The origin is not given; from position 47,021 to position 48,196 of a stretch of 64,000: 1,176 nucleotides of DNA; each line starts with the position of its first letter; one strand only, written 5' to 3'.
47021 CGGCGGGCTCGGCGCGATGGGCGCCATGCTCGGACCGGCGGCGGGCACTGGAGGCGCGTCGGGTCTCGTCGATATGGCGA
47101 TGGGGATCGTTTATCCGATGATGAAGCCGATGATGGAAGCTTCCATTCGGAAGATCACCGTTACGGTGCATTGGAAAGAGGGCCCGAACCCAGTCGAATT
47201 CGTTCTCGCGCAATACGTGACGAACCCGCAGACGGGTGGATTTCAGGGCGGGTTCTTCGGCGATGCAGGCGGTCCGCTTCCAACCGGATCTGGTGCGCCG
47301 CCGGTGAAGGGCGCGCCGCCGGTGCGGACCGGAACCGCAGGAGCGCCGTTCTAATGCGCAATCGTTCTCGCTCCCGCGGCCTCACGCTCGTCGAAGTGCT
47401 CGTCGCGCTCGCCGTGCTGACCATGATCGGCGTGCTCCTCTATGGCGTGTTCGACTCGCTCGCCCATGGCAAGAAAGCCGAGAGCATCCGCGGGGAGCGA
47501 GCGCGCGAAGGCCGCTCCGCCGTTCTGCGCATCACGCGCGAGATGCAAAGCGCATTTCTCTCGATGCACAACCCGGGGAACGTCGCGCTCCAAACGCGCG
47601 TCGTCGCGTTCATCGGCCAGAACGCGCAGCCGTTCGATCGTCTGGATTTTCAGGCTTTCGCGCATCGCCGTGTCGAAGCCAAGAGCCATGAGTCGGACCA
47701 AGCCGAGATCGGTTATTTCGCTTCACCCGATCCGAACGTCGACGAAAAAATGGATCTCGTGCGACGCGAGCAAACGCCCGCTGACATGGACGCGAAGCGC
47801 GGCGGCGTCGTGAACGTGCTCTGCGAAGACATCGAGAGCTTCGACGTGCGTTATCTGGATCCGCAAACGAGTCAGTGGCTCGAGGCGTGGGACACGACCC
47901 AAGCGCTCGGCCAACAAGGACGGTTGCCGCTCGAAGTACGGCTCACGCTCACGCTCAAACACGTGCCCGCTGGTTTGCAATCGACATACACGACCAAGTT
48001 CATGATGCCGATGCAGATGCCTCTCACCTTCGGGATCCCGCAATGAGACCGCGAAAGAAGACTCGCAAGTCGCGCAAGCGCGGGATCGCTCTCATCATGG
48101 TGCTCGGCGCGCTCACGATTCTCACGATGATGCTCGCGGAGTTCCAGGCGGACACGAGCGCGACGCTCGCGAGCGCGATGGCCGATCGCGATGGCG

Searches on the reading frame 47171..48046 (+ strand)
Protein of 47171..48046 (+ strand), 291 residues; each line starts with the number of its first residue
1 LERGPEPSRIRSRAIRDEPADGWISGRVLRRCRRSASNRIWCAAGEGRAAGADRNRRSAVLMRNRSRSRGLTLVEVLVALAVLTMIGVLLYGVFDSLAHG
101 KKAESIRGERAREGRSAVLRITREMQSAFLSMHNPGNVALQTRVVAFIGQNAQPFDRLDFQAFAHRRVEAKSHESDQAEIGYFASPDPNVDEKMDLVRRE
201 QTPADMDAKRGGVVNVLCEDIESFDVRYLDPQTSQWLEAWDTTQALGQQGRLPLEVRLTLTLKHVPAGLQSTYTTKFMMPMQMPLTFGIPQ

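Call 28: search_protein_families(library=pfam, proteins=[window:47171-48046:+], max_evalue=0.01)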
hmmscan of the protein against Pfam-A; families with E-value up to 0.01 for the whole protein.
window:47171-48046:+ (291 aa): 2 families
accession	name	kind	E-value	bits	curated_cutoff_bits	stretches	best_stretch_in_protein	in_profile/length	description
PF11612.13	T2SSJ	-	1e-10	42.5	28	1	143-265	22-133/140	Type II secretion system (T2SS), protein J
PF07963.17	N_methyl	-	1.2e-06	28.2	21.2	1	65-91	1-27/27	Prokaryotic N-terminal methylation motif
